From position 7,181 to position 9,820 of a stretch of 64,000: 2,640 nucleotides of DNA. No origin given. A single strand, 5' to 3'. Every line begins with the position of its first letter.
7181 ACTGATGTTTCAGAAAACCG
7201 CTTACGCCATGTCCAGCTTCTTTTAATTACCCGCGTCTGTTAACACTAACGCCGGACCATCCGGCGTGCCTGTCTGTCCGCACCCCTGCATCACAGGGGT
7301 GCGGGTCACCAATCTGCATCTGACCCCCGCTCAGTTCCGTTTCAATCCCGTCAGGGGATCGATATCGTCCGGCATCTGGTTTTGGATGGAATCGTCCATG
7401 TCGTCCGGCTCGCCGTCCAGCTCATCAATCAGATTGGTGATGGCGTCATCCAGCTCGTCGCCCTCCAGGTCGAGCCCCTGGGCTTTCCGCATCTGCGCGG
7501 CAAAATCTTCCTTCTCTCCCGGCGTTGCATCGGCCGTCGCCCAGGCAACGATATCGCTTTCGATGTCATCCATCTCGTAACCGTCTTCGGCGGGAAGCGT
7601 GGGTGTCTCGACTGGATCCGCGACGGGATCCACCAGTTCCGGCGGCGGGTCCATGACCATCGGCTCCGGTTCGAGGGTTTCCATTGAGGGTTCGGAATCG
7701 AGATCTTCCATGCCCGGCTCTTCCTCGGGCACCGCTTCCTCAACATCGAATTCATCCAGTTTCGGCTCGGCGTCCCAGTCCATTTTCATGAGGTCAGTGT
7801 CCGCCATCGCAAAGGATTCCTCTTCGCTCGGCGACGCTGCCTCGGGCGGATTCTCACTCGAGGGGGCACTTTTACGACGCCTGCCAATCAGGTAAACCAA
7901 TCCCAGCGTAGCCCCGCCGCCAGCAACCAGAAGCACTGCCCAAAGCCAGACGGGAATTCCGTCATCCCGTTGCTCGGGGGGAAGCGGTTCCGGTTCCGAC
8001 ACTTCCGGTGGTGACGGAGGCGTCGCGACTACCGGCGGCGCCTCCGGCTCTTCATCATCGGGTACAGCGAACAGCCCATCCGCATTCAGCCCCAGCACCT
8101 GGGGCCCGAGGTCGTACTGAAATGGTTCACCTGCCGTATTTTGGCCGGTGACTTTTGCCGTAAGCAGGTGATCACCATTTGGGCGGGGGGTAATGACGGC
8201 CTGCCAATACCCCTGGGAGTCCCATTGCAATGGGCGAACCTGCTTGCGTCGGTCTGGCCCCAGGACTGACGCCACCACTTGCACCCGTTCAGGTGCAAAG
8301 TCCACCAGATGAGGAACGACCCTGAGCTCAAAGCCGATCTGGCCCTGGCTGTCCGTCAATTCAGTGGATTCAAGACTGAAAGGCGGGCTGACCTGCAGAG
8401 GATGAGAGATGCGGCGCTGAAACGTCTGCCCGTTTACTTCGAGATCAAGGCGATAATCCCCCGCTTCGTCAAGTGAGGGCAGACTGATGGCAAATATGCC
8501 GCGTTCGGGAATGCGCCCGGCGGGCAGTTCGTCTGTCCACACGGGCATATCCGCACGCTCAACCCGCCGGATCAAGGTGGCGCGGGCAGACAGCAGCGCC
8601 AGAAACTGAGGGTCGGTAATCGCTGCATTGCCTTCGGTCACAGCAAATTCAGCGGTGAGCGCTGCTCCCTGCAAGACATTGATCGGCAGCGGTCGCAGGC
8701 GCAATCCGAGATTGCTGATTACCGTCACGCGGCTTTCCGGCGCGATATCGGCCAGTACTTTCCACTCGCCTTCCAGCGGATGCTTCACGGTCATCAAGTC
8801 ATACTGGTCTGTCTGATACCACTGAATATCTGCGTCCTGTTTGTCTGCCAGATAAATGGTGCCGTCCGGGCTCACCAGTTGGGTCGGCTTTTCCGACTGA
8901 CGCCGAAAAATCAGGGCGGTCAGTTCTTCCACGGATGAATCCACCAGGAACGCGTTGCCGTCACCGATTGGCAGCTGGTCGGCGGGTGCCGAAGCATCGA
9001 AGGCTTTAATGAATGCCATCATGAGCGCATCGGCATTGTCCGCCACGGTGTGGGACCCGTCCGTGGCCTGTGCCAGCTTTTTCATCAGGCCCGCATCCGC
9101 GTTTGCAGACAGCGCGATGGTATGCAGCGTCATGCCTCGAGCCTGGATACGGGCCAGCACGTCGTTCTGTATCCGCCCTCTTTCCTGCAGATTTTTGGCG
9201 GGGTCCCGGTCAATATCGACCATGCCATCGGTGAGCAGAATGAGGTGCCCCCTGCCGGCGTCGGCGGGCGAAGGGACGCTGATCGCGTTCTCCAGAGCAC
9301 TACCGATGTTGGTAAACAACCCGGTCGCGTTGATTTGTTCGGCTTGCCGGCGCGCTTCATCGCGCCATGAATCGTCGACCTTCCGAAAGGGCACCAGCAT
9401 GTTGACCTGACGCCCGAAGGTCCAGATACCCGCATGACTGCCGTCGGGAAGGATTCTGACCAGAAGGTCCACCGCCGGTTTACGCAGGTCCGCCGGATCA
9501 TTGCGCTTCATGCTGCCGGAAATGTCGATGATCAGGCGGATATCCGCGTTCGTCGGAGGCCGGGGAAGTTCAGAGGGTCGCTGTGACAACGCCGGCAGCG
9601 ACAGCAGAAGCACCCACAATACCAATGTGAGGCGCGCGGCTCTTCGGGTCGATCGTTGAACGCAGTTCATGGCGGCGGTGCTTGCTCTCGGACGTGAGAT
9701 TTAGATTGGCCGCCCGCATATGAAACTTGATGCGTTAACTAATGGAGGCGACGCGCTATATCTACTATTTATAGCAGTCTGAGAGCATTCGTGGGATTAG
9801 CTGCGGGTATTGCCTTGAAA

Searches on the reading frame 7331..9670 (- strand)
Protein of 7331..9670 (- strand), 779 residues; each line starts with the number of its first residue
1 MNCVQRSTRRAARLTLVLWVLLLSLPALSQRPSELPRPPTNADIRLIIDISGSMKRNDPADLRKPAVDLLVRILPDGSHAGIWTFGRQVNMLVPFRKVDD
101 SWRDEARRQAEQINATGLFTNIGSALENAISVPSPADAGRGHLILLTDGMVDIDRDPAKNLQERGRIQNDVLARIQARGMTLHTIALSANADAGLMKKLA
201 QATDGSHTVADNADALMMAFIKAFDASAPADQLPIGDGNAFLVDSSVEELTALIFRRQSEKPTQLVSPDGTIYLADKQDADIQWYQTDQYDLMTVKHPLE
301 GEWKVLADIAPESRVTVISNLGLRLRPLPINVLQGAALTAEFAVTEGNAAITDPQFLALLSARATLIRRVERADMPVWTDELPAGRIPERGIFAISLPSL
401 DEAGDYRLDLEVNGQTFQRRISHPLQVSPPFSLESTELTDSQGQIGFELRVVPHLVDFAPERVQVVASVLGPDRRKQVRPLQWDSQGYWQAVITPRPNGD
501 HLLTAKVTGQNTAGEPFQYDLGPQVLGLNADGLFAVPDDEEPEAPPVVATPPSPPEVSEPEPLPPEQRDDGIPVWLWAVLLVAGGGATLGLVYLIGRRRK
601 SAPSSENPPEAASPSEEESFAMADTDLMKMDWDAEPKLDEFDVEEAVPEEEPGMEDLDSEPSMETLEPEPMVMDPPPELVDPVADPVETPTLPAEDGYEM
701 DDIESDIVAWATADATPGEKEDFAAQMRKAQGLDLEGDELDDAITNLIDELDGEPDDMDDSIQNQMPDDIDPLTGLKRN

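Call 37: search_protein_families(library=pfam, proteins=[window:7331-9670:-], max_evalue=0.00001)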
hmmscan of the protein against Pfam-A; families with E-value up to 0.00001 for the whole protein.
window:7331-9670:- (779 aa): 3 families
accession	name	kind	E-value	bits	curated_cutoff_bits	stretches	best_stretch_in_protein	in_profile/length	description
PF00092.34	VWA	-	1.1e-10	42.5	23.8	1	43-209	1-160/174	von Willebrand factor type A domain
PF13519.12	VWA_2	-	4.3e-09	37.4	27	1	46-149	3-106/107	von Willebrand factor type A domain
PF13768.12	VWA_3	-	1.5e-08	35.3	27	1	43-206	2-152/155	von Willebrand factor type A domain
